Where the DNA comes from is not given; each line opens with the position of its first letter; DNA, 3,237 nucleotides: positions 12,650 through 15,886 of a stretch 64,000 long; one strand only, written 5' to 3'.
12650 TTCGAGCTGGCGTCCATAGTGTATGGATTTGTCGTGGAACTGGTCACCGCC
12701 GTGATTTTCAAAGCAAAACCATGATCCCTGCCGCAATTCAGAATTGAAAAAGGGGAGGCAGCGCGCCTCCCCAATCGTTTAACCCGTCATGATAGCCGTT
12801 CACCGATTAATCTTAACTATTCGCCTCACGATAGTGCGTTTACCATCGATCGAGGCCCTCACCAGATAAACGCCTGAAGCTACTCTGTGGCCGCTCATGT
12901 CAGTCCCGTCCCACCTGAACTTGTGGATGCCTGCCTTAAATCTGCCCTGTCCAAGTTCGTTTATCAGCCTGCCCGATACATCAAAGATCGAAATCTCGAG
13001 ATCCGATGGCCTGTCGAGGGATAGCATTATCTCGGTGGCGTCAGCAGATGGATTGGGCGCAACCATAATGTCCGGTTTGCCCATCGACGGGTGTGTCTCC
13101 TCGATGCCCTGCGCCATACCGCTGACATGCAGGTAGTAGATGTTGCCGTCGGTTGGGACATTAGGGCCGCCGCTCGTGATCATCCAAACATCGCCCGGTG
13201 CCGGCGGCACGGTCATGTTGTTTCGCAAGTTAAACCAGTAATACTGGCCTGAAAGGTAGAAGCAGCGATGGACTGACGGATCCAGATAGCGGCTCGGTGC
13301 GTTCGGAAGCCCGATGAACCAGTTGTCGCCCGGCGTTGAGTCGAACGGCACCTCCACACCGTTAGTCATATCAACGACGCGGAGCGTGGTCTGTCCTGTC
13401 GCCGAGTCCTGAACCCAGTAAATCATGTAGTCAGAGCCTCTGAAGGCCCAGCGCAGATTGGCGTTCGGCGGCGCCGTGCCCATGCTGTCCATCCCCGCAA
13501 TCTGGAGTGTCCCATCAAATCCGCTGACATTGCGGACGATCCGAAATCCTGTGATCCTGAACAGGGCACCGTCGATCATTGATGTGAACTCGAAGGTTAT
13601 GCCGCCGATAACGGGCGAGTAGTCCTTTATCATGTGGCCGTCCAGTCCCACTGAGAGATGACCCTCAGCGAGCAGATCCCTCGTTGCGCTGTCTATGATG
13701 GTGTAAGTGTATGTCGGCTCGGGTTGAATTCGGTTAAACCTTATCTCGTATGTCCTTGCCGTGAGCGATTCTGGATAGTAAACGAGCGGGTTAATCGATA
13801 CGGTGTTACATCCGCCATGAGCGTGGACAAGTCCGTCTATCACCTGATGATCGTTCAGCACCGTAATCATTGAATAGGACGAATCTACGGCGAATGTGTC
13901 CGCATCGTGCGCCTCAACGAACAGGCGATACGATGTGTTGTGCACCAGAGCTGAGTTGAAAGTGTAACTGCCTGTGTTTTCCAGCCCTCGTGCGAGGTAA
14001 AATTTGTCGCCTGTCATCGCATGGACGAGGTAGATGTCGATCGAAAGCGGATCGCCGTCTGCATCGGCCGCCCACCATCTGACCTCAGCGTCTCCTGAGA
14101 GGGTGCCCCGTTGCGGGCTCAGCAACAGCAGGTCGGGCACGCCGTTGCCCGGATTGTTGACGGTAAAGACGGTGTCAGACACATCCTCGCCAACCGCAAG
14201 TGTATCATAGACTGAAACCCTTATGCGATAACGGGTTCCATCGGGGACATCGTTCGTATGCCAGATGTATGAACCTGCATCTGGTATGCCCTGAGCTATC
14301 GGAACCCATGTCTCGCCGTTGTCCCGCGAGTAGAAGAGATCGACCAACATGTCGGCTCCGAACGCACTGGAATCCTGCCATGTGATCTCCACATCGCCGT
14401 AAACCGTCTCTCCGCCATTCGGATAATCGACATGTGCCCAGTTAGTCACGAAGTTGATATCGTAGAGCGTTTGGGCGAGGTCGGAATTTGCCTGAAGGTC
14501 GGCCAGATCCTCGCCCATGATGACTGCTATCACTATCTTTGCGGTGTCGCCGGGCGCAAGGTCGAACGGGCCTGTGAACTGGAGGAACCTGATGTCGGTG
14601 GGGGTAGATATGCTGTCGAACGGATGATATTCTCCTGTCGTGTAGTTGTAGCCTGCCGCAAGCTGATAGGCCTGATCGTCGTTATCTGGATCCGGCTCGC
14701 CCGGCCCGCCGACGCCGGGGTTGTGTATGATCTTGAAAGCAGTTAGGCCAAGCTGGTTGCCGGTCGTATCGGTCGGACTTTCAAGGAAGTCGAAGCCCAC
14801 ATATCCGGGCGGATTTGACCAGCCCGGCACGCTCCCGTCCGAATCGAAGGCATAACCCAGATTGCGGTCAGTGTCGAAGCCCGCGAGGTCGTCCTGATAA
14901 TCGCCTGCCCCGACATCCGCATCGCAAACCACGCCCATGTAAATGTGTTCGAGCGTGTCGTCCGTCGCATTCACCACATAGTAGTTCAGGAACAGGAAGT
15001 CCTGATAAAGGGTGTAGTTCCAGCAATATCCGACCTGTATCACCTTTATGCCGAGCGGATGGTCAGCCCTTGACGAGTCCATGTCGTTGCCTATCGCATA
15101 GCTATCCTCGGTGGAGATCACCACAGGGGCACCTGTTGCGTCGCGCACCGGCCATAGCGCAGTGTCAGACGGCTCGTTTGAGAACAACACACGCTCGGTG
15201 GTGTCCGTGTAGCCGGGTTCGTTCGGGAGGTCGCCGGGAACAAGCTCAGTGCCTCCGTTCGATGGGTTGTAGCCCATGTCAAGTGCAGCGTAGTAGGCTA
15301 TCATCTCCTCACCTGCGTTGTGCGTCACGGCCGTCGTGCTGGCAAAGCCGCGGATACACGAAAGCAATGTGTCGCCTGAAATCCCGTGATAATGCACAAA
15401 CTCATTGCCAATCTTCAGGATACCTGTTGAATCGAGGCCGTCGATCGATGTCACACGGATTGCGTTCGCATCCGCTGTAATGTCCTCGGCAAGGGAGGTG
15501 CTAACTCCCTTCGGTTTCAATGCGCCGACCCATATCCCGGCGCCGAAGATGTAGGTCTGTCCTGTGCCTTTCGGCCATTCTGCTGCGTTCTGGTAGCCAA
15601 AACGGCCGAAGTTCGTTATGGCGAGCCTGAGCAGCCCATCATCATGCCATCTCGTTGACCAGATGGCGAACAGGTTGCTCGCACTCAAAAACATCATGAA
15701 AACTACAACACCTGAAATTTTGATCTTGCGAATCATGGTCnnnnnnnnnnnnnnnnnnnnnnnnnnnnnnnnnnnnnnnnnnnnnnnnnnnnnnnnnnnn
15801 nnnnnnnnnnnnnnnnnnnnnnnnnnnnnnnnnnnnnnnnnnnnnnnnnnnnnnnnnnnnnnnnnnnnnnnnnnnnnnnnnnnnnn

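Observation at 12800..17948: Tandem pair of large T9SS-CTD cargo proteins, one with a transglutaminase-like protease fold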

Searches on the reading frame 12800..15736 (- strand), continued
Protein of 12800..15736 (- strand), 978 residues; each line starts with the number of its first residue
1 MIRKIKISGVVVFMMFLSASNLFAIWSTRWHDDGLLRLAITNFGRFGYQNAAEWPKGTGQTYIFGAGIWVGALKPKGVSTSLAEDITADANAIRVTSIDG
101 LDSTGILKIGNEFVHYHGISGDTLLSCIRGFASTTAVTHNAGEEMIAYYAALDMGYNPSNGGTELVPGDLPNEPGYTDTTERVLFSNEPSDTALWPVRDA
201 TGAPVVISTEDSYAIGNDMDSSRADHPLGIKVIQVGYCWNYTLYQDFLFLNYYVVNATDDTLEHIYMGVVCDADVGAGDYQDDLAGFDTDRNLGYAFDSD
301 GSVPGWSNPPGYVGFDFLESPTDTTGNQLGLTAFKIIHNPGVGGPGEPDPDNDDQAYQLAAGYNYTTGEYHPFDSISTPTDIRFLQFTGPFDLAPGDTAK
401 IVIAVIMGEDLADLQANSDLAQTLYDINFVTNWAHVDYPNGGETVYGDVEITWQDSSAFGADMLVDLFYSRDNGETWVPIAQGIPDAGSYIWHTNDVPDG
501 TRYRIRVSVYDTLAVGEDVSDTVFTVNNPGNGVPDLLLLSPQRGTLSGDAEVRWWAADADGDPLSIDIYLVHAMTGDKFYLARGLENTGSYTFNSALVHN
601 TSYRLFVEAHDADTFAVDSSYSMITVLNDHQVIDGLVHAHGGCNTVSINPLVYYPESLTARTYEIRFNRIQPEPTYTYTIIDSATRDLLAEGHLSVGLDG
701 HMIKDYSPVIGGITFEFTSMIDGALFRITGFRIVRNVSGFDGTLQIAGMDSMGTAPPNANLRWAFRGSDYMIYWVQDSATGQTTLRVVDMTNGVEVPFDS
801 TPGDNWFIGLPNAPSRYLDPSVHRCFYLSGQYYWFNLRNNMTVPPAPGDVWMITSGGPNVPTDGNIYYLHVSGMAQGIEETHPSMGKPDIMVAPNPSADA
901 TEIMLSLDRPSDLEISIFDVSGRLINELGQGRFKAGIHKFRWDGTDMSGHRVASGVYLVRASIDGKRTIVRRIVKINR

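Call 81: search_protein_families(library=pfam, proteins=[L046:11407-13416:+, L069:11230-12444:+, L035:10035-13385:+, L035:2473-5532:+, L035:5543-6592:+, L046:3650-6823:+, L046:1153-3360:+, L085:4199-6994:+], max_evalue=0.001)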
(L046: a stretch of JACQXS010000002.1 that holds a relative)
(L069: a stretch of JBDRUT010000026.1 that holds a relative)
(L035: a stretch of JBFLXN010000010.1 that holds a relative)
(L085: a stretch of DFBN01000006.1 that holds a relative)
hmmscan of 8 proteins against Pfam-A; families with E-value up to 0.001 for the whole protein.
L046:11407-13416:+ (669 aa): 2 families
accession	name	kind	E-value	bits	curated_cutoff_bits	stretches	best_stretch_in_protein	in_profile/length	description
PF03415.19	Peptidase_C11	-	5.4e-42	145.1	25.8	1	18-354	2-356/359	Clostripain family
PF18962.6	Por_Secre_tail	-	0.00023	21.8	27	1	589-662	2-70/75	Secretion system C-terminal sorting domain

L069:11230-12444:+ (404 aa): 2 families
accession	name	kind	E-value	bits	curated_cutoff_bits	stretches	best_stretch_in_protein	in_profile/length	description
PF01979.26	Amidohydro_1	-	9.9e-27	94.5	25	1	59-400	1-344/345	Amidohydrolase family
PF07969.17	Amidohydro_3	-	1.2e-22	81.5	29.7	2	293-402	354-472/472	Amidohydrolase family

L035:10035-13385:+ (1116 aa): 1 family
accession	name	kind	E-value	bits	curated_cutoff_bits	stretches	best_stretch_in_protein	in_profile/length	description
PF13779.11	DUF4175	-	9.3e-29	100.5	27.3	2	278-833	175-622/825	Domain of unknown function (DUF4175)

L035:2473-5532:+ (1019 aa): 0 families

L035:5543-6592:+ (349 aa): 3 families
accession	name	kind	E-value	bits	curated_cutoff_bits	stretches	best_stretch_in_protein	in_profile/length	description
PF03687.19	UPF0164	-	1.5e-09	37.6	21.4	1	34-115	44-125/325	Uncharacterised protein family (UPF0164)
PF03349.22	Toluene_X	-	2.1e-08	33.5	29.7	0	44-76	26-57/421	Outer membrane protein transport protein (OMPP1/FadL/TodX)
PF19572.5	PorV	-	8.4e-07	29.2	27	1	27-185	9-169/243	Type IX secretion system protein PorV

L046:3650-6823:+ (1057 aa): 4 families
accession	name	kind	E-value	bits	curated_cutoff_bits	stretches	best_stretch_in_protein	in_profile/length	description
PF13715.12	CarbopepD_reg_2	-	1.5e-17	63.8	32.2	1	11-99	1-88/88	CarboxypepD_reg-like domain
PF13620.12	CarboxypepD_reg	-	1.2e-14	54.9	32.3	1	11-88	2-82/82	Carboxypeptidase regulatory-like domain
PF25183.1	OMP_b-brl_4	-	4.9e-13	48.8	30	1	618-722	363-471/838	Outer membrane beta barrel domain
PF07715.20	Plug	-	3.6e-11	44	23.9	1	109-208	4-104/107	TonB-dependent Receptor Plug Domain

L046:1153-3360:+ (735 aa): 2 families
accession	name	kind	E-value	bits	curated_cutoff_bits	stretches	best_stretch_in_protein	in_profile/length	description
PF13860.13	FlgD_ig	-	2.5e-13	50.2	27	1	668-722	21-75/79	FlgD Ig-like domain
PF18962.6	Por_Secre_tail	-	0.00059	20.5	27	0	654-732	3-74/75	Secretion system C-terminal sorting domain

L085:4199-6994:+ (931 aa): 5 families
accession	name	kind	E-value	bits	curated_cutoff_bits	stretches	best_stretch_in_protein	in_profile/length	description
PF00593.30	TonB_dep_Rec_b-barrel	-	7e-28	99.1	27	1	299-820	14-421/436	TonB dependent receptor-like, beta-barrel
PF13715.12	CarbopepD_reg_2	-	6.5e-21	74.6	32.2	1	28-117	1-88/88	CarboxypepD_reg-like domain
PF13620.12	CarboxypepD_reg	-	1.1e-18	67.8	32.3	1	28-105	2-82/82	Carboxypeptidase regulatory-like domain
PF14905.12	OMP_b-brl_3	-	1.1e-14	54.8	27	1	466-713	55-300/408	Outer membrane protein beta-barrel family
PF07715.20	Plug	-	3.6e-07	31.1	23.9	1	133-223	10-107/107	TonB-dependent Receptor Plug Domain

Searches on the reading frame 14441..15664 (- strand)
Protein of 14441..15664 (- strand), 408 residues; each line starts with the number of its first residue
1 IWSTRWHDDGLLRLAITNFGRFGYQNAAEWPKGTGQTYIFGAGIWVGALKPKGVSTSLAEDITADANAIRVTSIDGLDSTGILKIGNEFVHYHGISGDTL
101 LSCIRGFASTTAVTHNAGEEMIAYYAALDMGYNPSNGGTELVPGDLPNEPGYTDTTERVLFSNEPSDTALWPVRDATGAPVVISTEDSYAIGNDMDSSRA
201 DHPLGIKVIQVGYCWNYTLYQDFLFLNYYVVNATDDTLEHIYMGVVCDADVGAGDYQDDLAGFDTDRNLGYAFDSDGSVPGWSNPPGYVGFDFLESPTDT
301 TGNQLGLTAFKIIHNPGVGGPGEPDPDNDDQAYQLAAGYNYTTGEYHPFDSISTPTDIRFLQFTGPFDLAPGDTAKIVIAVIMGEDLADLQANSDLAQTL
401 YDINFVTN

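Call 76: search_protein_representatives(protein=window:14441-15664:-)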
Query: 408 residues. Proteins with E-value up to 0.001 (for the whole library): 3113; up to 1e-10: 633; up to 1e-30: 45. The best 150 are listed.
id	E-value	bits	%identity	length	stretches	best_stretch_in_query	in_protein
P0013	3.8e-142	490.6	57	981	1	1-407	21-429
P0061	1.0e-102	360.6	58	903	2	128-407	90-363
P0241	3.6e-64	233.6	49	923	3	164-405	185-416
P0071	2.9e-56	207.6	46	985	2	129-406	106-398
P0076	1.7e-54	201.8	48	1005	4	130-237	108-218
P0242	1.1e-47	179.4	43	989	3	128-348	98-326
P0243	3.3e-47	177.8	47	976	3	128-298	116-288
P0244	7.0e-47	176.7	39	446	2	128-404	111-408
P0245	4.2e-42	160.9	39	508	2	124-403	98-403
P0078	5.5e-42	160.5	41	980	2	128-406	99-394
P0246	7.3e-41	156.9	38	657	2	128-405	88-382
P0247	8.6e-41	156.6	37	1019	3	129-405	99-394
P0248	1.2e-39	152.8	42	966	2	166-407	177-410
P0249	2.3e-38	148.6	42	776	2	128-406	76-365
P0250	4.0e-37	144.5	38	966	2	129-406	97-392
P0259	1.3e-35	139.6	32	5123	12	55-118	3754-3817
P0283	1.2e-29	119.9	38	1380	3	118-298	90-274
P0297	5.1e-28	114.5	35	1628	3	190-399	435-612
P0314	4.4e-26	108.1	31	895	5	195-392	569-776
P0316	8.1e-26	107.3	35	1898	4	193-278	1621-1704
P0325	2.1e-24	102.6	35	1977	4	163-399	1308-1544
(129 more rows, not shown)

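Call 77: search_protein_families(library=pfam, proteins=[P0297, P0316, P0325, P0314, P0283, P0244, P0246], max_evalue=0.001)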
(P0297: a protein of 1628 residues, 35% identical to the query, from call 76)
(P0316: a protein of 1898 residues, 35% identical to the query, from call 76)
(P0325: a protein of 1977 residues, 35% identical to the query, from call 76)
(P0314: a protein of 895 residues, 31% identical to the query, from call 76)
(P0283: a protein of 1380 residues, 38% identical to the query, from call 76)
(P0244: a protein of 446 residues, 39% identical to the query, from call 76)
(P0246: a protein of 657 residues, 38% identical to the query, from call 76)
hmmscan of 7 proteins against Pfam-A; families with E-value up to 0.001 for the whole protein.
P0297 (1628 aa): 4 families
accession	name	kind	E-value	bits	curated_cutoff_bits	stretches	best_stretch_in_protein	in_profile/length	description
PF13385.13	Laminin_G_3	-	1e-51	175.5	27.6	2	52-201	13-151/151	Concanavalin A-like lectin/glucanases superfamily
PF05345.18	He_PIG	-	3.1e-10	40.8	24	2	276-341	15-91/96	Putative Ig domain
PF18962.6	Por_Secre_tail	-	3.9e-06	27.5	27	1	1545-1624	2-73/75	Secretion system C-terminal sorting domain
PF13860.13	FlgD_ig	-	5.7e-06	26.7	27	1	1562-1615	21-75/79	FlgD Ig-like domain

P0316 (1898 aa): 7 families
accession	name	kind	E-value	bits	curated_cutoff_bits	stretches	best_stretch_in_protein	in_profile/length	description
PF08309.17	LVIVD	-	1.4e-63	210.4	20.2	5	83-117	5-39/42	LVIVD repeat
PF13385.13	Laminin_G_3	-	6.8e-52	176.1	27.6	2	1238-1387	14-151/151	Concanavalin A-like lectin/glucanases superfamily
PF05345.18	He_PIG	-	2.7e-11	44.2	24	1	1457-1525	11-89/96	Putative Ig domain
PF13860.13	FlgD_ig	-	2e-08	34.5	27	1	1824-1885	13-75/79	FlgD Ig-like domain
PF05694.17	SBP56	-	3.5e-05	23.2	34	0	63-127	288-354/453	56kDa selenium binding protein (SBP56)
PF18962.6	Por_Secre_tail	-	6.2e-05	23.6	27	1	1815-1888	2-67/75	Secretion system C-terminal sorting domain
PF17963.7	Big_9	-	0.00025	22.3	23.6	0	896-934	49-86/89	Bacterial Ig domain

P0325 (1977 aa): 5 families
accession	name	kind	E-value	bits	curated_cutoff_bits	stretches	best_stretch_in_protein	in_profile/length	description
PF00963.24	Cohesin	-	9.1e-20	71.7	24.1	2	1572-1689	18-138/139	Cohesin domain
PF13088.12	BNR_2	-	9.1e-16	58.5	31.4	2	42-211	89-250/277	BNR repeat-like domain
PF18962.6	Por_Secre_tail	-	2.1e-10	41.2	27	1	1899-1974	2-74/75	Secretion system C-terminal sorting domain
PF13860.13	FlgD_ig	-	5e-05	23.6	27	0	1907-1960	12-71/79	FlgD Ig-like domain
PF00041.27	fn3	-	0.00041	20.9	25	0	757-840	2-82/84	Fibronectin type III domain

P0314 (895 aa): 2 families
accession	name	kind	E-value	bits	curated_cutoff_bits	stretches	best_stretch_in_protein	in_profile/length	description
PF18962.6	Por_Secre_tail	-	1.9e-05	25.3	27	1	815-892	2-74/75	Secretion system C-terminal sorting domain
PF13860.13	FlgD_ig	-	2.9e-05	24.4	27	1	829-881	19-74/79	FlgD Ig-like domain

P0283 (1380 aa): 3 families
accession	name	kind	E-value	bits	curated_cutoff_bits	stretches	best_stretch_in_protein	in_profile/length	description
PF13860.13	FlgD_ig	-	6.5e-10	39.3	27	1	1311-1369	18-77/79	FlgD Ig-like domain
PF00404.24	Dockerin_1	-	1.7e-07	31.7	22.9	1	1116-1165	1-52/57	Dockerin type I domain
PF18962.6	Por_Secre_tail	-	0.00069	20.3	27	0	1298-1377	3-74/75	Secretion system C-terminal sorting domain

P0244 (446 aa): 0 families

P0246 (657 aa): 1 family
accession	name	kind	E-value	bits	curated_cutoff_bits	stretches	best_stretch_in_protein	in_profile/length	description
PF13860.13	FlgD_ig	-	3e-09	37.2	27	1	581-643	11-75/79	FlgD Ig-like domain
